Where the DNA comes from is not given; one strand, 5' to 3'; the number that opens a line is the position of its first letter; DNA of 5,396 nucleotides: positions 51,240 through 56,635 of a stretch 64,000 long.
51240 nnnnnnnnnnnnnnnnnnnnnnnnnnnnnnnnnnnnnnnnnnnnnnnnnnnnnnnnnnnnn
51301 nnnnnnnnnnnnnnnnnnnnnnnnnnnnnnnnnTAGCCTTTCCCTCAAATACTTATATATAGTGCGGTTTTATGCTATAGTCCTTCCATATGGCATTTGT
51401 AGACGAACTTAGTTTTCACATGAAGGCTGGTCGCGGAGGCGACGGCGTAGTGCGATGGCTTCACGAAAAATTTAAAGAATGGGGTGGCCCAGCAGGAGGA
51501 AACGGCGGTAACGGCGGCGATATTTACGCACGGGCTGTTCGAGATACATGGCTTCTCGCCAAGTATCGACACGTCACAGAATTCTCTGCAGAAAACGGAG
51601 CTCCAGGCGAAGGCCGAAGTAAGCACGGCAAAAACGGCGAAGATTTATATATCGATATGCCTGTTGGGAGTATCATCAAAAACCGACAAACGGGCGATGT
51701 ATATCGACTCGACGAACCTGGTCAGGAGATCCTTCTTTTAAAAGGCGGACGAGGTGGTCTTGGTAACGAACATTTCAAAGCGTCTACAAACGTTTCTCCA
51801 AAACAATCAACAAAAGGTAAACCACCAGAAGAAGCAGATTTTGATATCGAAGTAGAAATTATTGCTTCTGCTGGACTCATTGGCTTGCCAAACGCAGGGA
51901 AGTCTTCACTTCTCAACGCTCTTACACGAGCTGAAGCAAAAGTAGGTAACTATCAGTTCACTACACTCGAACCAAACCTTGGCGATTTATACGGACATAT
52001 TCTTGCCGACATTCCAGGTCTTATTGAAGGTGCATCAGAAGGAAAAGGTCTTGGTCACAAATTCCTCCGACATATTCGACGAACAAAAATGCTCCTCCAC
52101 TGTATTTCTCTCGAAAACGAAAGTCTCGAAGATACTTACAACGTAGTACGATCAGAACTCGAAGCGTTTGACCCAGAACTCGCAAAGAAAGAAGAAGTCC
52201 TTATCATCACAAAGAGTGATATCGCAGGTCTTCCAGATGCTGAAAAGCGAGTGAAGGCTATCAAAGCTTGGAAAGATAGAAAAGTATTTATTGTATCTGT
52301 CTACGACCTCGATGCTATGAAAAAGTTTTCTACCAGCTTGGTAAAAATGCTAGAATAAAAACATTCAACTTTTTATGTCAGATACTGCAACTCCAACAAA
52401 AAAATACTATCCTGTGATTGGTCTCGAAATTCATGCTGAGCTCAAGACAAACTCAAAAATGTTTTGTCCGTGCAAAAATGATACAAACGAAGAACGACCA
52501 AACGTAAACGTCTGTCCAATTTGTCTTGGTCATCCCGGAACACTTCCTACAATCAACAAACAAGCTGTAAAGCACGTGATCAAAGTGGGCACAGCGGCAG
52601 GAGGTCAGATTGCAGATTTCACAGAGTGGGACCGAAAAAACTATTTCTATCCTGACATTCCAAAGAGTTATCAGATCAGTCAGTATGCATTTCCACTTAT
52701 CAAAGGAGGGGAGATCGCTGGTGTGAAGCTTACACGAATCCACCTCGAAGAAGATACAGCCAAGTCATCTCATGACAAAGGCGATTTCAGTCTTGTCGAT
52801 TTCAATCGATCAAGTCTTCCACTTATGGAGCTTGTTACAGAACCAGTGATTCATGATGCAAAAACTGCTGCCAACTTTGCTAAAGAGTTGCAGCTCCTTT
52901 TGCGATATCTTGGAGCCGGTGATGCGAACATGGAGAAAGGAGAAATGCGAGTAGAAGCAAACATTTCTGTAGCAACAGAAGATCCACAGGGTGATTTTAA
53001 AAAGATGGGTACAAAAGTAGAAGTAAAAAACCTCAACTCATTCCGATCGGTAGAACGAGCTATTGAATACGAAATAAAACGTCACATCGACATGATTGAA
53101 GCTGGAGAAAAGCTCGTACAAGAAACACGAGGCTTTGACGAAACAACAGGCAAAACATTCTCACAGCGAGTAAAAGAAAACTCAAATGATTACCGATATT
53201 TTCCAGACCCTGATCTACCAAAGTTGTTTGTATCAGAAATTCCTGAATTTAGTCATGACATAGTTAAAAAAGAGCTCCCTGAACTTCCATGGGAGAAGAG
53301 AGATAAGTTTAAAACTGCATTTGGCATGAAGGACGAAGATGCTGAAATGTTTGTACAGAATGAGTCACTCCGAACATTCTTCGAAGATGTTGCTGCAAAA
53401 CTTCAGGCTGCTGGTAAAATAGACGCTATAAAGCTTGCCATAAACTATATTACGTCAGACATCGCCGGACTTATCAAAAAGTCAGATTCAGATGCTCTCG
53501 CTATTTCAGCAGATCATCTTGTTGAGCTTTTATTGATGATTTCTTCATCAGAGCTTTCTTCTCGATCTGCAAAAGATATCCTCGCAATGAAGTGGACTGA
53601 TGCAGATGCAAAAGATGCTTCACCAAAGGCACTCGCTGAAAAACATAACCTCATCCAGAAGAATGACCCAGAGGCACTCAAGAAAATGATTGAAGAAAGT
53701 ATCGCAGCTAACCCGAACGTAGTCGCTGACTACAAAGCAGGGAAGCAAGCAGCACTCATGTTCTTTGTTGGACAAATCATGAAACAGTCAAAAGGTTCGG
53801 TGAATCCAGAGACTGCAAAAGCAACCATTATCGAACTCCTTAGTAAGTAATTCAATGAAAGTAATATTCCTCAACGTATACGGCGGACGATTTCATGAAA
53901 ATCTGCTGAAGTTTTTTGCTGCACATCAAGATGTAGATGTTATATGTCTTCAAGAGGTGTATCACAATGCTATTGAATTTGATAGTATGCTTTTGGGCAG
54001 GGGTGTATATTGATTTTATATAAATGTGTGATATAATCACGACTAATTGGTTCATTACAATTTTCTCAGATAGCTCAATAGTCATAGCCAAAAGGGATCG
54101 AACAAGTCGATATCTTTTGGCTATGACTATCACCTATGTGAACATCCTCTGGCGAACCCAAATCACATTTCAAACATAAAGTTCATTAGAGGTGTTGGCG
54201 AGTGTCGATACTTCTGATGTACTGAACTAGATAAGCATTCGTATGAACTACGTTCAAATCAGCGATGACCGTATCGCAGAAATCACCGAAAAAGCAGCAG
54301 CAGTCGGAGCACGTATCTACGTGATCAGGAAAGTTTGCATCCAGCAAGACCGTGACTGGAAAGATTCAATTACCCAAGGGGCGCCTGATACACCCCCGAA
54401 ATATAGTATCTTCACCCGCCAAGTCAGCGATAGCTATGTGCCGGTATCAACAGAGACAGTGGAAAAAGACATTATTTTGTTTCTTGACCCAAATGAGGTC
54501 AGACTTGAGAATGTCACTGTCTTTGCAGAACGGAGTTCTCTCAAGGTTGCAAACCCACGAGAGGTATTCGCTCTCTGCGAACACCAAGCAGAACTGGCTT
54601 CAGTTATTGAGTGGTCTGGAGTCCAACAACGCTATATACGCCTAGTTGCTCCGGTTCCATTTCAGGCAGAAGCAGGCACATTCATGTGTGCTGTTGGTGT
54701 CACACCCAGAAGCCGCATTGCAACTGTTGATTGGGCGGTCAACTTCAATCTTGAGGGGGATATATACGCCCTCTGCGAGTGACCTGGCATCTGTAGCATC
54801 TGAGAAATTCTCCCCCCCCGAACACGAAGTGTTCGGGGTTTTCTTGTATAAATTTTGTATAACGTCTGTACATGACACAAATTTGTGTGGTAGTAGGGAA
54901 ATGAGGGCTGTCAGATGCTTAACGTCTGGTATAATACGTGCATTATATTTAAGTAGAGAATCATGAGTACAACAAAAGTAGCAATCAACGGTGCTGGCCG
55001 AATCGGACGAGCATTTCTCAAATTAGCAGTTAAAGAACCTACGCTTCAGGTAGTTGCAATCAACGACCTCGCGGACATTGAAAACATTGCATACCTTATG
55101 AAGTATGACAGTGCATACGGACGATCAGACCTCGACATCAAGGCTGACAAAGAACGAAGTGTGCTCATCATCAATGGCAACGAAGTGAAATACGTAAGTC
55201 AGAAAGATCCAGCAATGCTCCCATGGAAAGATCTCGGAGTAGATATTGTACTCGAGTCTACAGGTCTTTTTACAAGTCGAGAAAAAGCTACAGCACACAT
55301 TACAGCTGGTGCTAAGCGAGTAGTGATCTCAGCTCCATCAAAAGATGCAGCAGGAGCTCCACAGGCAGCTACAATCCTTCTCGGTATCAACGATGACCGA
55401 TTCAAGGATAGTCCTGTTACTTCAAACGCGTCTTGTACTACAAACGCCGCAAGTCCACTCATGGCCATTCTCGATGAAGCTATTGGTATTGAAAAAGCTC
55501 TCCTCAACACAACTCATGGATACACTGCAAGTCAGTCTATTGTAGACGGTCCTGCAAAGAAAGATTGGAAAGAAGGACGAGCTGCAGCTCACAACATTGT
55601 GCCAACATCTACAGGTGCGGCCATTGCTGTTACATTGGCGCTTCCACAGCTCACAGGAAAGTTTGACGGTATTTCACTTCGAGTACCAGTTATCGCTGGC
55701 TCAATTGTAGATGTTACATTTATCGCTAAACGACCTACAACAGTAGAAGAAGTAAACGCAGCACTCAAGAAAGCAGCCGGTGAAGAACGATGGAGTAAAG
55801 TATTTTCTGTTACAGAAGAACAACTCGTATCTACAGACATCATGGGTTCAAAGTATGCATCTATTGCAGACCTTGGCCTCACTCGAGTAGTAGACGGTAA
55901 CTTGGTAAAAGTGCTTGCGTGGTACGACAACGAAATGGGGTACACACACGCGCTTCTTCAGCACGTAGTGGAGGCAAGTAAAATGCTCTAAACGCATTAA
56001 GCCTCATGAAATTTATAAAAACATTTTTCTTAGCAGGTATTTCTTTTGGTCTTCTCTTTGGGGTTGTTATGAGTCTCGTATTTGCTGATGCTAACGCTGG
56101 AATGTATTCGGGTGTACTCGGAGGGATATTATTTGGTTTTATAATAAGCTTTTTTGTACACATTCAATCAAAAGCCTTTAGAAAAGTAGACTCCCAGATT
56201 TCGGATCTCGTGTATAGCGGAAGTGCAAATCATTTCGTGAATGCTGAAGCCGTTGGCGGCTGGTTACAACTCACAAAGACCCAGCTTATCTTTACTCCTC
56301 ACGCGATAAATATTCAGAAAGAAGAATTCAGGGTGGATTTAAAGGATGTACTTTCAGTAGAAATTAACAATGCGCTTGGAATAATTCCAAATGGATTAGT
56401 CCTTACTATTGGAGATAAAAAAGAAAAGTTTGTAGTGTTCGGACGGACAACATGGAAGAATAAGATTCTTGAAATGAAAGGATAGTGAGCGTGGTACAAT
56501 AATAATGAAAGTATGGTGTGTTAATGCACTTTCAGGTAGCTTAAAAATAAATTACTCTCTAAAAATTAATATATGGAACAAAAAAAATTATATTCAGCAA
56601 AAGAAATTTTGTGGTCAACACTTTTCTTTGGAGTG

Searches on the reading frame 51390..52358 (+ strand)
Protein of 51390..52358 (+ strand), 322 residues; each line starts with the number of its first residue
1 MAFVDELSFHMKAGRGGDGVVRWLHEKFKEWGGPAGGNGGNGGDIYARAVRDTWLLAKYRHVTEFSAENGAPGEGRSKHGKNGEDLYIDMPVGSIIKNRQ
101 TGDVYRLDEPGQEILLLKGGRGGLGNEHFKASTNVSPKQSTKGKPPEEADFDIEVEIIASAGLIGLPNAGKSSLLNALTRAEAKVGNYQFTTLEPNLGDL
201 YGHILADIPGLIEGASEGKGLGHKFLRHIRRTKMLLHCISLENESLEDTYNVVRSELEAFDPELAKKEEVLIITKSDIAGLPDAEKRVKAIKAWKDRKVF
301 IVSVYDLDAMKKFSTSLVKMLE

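Call 13: search_protein_families(library=pfam, proteins=[window:51390-52358:+], max_evalue=0.001)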
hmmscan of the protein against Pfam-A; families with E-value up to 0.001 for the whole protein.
window:51390-52358:+ (322 aa): 3 families
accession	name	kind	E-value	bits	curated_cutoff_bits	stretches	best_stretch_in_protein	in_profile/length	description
PF01018.28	GTP1_OBG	-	5.6e-47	159.7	27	1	4-156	1-154/155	GTP1/OBG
PF01926.29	MMR_HSR1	-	9.9e-25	87.3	21.9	1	161-275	2-113/113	50S ribosome-binding GTPase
PF02421.24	FeoB_N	-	5.2e-09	36.2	27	1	162-211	4-57/156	Ferrous iron transport protein B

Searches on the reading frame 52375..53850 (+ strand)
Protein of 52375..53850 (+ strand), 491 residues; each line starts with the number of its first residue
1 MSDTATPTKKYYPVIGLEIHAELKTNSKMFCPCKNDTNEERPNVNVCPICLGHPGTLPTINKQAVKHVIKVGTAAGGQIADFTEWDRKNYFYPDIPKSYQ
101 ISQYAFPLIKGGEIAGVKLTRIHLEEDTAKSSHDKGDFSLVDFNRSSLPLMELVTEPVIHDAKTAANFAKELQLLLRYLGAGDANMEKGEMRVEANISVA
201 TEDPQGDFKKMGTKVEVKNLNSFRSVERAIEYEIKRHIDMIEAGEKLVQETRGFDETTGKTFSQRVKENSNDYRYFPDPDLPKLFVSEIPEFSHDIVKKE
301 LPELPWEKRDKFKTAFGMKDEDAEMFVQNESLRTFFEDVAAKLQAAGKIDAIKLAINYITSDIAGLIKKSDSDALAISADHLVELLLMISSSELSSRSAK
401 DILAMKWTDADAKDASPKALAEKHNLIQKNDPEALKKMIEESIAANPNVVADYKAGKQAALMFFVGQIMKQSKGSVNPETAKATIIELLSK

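Call 13: search_protein_families(library=pfam, proteins=[window:52375-53850:+], max_evalue=0.001)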
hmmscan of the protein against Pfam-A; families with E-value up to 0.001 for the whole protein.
window:52375-53850:+ (491 aa): 2 families
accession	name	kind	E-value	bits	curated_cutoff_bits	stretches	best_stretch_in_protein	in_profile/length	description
PF02934.20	GatB_N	-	3.7e-104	348.2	23.4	1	14-288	2-273/277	GatB/GatE catalytic domain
PF02637.23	GatB_Yqey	-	2.8e-32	112.1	27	1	346-489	7-148/148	GatB domain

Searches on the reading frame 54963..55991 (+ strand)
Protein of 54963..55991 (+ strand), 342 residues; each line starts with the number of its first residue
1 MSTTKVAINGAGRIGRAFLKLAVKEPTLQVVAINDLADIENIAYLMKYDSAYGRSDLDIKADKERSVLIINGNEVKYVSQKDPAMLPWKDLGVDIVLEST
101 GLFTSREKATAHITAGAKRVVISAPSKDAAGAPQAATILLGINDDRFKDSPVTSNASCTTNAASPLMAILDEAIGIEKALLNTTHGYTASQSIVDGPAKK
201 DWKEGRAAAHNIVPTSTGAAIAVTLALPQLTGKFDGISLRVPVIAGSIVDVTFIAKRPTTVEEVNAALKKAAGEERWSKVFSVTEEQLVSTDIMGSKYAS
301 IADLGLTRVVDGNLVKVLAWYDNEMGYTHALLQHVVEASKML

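Call 13: search_protein_families(library=pfam, proteins=[window:54963-55991:+], max_evalue=0.001)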
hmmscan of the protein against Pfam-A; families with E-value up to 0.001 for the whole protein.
window:54963-55991:+ (342 aa): 2 families
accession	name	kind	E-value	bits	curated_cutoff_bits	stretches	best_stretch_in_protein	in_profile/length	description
PF02800.25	Gp_dh_C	-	2.6e-53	180.3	24.4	1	165-321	3-158/158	Glyceraldehyde 3-phosphate dehydrogenase, C-terminal domain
PF00044.30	Gp_dh_N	-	1.3e-34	118.9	31.7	1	5-105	2-100/101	Glyceraldehyde 3-phosphate dehydrogenase, NAD binding domain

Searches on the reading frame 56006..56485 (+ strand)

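Call 13: search_protein_families(library=pfam, proteins=[window:56006-56485:+], max_evalue=0.001)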
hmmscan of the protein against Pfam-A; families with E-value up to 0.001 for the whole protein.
window:56006-56485:+ (159 aa): 1 family
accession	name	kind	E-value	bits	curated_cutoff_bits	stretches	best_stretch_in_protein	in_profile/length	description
PF02893.26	GRAM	-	0.00098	19.4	23.6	0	83-148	29-93/112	GRAM domain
